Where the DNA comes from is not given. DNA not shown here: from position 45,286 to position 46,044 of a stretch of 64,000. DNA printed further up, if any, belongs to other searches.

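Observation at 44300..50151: Four-gene operon linking a PSP1/RicT-like protein, an orphan ActD-like/ActE-like cytochrome pair, and a giant secreted Reg_prop propeller protein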

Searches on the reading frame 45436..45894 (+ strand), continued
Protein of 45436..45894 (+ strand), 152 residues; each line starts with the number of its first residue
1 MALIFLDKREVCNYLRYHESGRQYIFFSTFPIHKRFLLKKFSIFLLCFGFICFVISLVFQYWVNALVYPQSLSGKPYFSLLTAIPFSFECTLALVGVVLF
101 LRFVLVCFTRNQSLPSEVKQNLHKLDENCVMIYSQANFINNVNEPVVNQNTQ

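Call 79: predict_structure(alignment_id=A1)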
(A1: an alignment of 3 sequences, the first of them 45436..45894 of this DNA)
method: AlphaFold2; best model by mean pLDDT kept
length: 152 residues; sequences in the alignment: 3
mean_pLDDT: 51.8   pTM: 0.29
mean pLDDT of the five models: 51.8, 50.3, 49.5, 49.0, 47.2
residues with pLDDT >= 90: 0; 70-90: 30; 50-70: 41; < 50: 81
segments of 3 or more residues with pLDDT < 50: 1-19, 21-37, 111-152
pLDDT, mean of each block of 10 residues (from residue 1): 31 42 42 48 74 77 63 51 59 74 65 44 43 36 33 28
secondary structure, 60 per line:
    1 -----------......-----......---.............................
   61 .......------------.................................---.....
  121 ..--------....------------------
elements in order: E12-17 E23-28 H32-67 H80-112 H116-122 E131-134
